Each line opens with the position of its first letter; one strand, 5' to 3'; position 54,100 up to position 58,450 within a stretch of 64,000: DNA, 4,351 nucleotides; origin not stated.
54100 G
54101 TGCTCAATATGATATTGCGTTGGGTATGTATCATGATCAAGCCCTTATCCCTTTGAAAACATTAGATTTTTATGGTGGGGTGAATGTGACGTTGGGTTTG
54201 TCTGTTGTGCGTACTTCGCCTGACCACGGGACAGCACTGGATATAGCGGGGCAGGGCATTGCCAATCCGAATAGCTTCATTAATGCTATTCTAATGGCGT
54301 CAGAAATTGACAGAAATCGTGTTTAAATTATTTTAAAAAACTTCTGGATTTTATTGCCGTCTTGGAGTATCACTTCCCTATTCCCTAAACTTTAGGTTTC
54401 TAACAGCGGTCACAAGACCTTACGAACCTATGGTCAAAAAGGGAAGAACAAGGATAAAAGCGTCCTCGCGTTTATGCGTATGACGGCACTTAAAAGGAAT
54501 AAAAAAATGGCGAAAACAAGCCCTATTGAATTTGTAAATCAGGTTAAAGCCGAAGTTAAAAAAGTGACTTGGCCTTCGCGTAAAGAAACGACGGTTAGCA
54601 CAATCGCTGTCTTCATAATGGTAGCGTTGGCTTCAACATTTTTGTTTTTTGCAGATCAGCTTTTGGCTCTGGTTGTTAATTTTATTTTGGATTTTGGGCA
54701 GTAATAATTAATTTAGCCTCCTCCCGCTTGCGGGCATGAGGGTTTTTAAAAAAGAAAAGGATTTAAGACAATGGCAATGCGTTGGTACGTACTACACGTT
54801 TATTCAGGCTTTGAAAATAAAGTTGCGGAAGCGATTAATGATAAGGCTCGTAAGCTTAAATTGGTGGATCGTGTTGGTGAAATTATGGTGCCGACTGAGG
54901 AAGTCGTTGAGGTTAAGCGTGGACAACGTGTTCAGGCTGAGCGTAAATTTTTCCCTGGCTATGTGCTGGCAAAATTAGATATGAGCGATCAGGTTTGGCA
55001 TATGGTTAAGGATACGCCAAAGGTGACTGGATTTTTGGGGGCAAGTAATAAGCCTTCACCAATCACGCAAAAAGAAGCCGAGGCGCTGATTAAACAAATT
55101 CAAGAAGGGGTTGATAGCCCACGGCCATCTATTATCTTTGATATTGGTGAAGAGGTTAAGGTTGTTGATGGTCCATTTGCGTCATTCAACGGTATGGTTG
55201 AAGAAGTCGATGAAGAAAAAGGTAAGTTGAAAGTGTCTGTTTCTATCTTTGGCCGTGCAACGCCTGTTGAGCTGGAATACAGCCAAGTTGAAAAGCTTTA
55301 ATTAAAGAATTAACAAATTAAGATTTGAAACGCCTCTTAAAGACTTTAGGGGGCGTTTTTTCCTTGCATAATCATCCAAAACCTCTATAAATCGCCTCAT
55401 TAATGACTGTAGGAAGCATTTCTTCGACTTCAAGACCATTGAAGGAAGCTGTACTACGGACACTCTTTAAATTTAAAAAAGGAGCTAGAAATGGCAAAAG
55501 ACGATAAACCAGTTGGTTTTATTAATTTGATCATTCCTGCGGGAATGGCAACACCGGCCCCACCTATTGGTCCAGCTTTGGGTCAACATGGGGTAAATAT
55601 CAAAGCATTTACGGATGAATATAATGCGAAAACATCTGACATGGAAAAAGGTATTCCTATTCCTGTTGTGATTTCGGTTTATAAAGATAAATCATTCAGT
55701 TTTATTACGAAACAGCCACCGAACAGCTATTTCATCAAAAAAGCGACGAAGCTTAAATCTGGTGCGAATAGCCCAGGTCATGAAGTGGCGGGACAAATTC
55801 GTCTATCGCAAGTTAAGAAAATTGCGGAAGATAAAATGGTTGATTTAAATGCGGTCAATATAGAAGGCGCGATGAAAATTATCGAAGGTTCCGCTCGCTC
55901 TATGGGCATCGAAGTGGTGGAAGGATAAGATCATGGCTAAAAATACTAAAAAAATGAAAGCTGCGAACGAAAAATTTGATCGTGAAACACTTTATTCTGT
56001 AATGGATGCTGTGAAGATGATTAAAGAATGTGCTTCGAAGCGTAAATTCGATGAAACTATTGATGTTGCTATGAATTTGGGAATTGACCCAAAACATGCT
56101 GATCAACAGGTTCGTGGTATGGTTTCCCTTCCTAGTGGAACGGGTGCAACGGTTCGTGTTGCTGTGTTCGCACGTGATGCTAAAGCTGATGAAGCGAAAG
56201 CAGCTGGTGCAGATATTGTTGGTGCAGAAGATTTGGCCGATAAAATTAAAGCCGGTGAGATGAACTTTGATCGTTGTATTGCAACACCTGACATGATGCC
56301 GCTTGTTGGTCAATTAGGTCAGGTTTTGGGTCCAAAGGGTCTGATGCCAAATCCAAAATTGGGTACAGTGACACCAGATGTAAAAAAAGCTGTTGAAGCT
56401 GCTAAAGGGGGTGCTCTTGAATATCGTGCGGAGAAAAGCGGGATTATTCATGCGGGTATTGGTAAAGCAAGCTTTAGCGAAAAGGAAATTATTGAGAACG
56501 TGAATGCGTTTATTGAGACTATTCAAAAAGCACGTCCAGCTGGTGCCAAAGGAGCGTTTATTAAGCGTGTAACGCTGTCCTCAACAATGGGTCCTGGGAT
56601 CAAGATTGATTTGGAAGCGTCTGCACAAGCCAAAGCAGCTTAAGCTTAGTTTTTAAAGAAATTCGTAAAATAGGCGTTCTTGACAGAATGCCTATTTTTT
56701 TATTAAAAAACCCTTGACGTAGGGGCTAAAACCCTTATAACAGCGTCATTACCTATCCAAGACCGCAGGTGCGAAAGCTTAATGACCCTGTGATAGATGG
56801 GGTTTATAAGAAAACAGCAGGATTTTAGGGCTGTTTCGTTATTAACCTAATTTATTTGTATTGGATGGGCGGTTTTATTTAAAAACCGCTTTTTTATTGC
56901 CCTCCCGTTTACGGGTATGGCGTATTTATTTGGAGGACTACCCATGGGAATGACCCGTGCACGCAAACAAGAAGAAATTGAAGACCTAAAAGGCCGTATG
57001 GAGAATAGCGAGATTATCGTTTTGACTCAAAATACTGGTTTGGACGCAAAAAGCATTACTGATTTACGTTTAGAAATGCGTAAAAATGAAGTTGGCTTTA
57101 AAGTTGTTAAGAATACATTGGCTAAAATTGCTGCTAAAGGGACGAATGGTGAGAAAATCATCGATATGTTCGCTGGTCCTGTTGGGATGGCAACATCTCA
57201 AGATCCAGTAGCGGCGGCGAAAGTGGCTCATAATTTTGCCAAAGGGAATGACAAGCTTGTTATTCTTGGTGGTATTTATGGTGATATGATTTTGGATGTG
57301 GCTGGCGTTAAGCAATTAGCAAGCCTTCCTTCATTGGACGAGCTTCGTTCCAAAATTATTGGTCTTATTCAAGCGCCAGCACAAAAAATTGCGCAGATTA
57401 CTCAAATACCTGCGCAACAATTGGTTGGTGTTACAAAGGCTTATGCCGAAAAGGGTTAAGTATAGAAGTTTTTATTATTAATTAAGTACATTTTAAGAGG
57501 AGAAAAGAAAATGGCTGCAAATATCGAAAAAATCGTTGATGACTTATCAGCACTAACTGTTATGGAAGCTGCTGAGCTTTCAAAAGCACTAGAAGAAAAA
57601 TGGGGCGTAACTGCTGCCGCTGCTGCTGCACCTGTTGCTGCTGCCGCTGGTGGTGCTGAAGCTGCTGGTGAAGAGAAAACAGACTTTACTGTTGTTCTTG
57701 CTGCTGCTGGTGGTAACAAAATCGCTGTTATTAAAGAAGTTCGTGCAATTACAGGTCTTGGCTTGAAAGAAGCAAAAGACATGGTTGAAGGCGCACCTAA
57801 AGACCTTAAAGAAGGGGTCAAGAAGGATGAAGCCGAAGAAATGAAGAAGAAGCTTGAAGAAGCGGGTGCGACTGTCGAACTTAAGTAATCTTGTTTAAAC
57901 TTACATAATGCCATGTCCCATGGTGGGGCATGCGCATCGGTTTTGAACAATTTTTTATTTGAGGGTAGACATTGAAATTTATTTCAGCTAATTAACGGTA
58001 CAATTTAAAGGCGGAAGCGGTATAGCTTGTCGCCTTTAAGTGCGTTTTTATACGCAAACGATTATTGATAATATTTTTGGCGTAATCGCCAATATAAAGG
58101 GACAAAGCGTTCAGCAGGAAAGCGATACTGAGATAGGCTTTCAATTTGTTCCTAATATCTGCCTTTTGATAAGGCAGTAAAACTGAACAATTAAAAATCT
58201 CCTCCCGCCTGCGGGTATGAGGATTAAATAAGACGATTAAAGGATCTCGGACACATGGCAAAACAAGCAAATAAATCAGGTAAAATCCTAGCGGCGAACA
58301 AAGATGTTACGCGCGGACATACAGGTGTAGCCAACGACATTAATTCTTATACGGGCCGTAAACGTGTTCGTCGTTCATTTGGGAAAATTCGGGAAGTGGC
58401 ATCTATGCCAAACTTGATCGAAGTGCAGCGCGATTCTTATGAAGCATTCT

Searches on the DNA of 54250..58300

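Call 59: search_rna_families(source=window, start=54250, end=58300, threshold=evalue, max_evalue=1)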
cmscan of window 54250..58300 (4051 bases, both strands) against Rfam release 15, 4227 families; matches with E-value up to 1: 2.
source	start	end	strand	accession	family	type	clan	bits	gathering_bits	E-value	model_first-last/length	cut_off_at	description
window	56802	56903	+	RF00558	L20_leader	Cis-reg; leader;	-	29.1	58.7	0.0076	1-127/127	no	Ribosomal protein L20 leader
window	56589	56703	+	RF04182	GibS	Gene; sRNA;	-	27.5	115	0.69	1-142/142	no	GibS sRNA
